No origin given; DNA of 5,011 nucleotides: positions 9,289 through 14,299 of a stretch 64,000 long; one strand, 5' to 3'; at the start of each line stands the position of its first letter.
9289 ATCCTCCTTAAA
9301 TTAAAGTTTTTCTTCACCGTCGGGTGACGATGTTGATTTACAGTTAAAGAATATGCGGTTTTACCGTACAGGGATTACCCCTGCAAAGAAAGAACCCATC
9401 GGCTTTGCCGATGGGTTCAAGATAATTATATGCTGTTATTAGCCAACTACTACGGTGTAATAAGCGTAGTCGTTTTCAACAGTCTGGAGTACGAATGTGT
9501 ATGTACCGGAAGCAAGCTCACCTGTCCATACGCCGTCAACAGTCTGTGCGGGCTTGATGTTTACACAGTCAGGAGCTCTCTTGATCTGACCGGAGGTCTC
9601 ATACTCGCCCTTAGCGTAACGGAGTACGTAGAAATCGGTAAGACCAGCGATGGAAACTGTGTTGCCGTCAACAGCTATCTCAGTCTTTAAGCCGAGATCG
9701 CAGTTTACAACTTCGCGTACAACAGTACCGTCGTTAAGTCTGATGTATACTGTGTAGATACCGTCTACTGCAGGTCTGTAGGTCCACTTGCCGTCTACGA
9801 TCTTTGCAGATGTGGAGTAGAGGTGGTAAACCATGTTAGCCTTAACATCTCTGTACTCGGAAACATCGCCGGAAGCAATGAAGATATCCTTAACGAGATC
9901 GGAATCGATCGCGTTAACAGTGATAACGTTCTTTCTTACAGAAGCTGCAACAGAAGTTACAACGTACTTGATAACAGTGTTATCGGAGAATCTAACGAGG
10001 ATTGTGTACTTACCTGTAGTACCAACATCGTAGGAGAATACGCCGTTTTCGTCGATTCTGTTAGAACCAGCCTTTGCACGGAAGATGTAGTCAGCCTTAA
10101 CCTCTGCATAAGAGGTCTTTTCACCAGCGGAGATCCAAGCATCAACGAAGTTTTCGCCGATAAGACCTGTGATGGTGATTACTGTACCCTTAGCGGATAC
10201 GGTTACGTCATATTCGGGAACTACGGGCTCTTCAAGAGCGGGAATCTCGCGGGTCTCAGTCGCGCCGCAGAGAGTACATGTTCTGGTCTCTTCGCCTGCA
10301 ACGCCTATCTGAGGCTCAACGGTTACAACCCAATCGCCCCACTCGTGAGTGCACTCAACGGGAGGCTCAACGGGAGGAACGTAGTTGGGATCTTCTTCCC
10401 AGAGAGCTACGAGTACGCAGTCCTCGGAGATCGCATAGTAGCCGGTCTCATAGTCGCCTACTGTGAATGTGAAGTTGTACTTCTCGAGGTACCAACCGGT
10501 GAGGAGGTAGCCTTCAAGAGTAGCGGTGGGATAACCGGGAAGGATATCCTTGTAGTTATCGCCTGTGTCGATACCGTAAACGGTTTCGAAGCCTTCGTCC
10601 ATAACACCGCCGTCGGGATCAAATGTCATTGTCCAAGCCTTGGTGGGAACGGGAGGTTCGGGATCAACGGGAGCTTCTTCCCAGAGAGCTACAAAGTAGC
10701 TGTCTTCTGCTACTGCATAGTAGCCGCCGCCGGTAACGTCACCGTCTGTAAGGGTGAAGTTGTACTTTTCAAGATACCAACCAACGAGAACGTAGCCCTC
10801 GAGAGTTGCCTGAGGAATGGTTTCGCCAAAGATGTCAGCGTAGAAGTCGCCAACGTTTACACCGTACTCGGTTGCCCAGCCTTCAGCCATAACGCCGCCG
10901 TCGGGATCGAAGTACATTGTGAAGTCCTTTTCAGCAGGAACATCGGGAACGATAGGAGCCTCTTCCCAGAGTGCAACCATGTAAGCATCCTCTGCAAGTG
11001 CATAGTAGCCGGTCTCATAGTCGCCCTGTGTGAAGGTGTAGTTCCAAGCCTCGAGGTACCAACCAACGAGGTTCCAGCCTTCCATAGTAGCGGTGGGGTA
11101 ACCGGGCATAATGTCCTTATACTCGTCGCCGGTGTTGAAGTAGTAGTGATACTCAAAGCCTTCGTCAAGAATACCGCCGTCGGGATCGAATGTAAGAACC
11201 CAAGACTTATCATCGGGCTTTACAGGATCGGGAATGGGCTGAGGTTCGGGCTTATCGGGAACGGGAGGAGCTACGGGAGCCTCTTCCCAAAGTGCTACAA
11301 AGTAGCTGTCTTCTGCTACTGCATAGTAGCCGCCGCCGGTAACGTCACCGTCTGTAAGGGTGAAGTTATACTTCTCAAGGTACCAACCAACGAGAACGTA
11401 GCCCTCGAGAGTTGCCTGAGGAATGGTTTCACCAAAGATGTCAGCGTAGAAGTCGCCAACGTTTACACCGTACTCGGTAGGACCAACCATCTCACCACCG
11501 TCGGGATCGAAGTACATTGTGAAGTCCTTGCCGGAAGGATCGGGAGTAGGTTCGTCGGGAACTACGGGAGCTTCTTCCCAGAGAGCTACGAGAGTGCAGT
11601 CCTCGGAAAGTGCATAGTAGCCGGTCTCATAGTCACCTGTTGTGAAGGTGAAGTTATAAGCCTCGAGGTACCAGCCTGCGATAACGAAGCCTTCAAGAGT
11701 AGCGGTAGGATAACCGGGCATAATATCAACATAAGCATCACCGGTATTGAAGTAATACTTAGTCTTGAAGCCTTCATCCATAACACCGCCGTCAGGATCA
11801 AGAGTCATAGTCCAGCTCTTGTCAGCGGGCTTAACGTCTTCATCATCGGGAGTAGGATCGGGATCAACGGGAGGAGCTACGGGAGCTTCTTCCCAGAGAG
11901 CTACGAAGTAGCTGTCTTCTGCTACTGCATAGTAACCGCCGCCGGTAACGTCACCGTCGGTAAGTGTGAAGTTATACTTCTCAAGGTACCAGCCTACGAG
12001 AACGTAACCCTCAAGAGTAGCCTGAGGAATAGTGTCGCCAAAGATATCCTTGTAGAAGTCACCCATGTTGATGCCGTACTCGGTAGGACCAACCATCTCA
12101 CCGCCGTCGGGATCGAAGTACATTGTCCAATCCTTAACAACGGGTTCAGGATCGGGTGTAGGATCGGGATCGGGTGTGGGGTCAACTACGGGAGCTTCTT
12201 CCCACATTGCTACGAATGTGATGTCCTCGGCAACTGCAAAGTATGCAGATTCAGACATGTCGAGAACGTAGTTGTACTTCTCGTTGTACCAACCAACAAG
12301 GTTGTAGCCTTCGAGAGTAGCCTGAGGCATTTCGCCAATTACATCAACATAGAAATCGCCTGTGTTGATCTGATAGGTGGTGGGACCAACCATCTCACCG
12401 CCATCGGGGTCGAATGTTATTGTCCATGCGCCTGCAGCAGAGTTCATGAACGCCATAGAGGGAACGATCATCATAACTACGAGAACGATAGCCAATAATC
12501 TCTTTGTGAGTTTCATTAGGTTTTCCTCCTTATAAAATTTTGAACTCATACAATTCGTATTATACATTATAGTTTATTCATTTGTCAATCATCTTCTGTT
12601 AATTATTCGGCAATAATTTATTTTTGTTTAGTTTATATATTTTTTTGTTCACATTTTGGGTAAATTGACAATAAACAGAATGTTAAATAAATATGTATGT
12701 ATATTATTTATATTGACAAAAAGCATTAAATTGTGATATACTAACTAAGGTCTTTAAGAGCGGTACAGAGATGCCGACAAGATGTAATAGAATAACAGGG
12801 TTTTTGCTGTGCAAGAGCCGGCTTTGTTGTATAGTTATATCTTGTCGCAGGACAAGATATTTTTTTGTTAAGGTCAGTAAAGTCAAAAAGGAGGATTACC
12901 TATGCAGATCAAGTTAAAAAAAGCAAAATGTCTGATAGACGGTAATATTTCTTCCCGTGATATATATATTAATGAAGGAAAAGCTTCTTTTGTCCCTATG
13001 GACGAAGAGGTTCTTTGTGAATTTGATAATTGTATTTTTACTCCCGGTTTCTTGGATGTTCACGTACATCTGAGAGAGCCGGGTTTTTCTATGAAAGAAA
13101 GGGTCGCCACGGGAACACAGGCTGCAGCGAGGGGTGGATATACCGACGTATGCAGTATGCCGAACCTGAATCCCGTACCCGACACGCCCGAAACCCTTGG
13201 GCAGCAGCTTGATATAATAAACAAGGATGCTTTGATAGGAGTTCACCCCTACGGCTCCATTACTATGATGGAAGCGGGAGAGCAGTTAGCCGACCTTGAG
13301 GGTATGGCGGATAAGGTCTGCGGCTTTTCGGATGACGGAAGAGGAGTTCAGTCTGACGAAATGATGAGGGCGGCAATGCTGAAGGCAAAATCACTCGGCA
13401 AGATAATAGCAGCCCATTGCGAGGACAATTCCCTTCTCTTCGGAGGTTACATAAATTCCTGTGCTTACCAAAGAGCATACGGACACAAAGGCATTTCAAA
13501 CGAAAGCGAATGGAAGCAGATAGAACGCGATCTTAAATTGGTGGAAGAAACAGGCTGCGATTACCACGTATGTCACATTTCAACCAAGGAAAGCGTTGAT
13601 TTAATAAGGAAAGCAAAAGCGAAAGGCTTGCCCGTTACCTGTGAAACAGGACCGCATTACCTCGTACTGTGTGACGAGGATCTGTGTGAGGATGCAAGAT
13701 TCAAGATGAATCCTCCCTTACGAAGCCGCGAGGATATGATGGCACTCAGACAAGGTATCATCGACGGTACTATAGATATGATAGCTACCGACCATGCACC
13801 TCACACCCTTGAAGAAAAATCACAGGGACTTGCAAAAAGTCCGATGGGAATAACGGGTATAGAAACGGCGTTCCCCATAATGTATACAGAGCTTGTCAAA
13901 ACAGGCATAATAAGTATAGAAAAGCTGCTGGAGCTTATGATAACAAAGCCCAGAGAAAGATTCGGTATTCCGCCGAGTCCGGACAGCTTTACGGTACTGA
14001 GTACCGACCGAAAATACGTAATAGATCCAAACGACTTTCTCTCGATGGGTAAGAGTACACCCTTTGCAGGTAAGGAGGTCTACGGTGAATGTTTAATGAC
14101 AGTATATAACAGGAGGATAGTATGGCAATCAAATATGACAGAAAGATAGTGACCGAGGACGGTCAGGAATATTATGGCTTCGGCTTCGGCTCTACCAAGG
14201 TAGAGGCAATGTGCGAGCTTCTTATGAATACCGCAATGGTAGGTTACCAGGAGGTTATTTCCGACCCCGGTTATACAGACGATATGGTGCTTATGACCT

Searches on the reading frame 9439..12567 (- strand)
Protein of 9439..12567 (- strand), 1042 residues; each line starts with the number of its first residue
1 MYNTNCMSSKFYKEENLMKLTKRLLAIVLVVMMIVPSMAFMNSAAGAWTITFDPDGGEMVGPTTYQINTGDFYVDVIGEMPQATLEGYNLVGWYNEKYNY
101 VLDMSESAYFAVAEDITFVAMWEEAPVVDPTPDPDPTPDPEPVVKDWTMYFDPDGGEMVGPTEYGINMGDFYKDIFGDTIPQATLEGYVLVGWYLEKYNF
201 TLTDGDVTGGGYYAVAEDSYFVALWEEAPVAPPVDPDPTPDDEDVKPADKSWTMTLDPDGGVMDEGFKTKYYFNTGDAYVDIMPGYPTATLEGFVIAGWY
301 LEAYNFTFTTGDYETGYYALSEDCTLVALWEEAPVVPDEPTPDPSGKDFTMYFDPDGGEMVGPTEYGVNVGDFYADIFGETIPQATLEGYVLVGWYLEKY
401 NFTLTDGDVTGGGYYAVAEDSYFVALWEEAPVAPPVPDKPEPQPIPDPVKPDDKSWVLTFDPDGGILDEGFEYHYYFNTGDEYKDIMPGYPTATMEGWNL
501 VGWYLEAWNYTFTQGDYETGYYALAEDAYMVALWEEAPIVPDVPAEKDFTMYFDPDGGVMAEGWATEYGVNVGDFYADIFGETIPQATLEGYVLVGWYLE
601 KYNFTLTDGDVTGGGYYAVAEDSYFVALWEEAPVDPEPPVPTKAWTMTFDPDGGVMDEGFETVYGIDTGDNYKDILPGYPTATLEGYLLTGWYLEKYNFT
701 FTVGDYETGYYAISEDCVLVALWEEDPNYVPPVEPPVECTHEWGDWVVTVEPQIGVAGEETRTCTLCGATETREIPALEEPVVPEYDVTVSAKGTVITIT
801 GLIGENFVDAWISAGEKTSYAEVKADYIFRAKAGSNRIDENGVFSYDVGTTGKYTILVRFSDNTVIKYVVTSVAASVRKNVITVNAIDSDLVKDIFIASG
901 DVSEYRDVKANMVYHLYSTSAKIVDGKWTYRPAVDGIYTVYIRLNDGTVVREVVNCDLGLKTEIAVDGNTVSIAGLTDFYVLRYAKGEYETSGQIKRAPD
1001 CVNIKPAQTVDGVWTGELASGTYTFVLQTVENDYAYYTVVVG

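Call 55: search_protein_families(library=pfam, proteins=[window:9439-12567:-], max_evalue=1e-8)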
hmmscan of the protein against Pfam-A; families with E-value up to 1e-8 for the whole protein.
window:9439-12567:- (1042 aa): 1 family
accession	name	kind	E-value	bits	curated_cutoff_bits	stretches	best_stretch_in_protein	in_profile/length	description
PF09479.16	Flg_new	-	1.1e-14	54.7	27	0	49-120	2-64/65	Listeria-Bacteroides repeat domain (List_Bact_rpt)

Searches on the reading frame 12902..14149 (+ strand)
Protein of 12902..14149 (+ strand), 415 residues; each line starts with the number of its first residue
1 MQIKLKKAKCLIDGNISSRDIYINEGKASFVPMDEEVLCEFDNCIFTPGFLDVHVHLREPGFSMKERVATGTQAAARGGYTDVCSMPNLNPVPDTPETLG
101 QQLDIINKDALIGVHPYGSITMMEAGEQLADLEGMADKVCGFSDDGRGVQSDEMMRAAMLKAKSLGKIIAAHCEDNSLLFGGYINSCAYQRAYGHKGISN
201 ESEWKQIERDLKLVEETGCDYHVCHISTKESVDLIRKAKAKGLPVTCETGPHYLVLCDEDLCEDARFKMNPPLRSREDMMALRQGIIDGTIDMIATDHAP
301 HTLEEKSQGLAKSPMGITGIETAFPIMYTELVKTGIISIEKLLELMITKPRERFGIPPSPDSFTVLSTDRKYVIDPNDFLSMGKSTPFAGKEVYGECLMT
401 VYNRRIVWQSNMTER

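Call 55: search_protein_families(library=pfam, proteins=[window:12902-14149:+], max_evalue=1e-8)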
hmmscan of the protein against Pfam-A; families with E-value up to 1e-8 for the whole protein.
window:12902-14149:+ (415 aa): 2 families
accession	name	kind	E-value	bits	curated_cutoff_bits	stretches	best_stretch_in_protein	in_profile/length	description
PF12890.13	DHOase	-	1.8e-17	64.2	21.2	1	45-231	3-142/142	Dihydro-orotase-like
PF01979.26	Amidohydro_1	-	2.6e-17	63.5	25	1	46-352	2-296/345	Amidohydrolase family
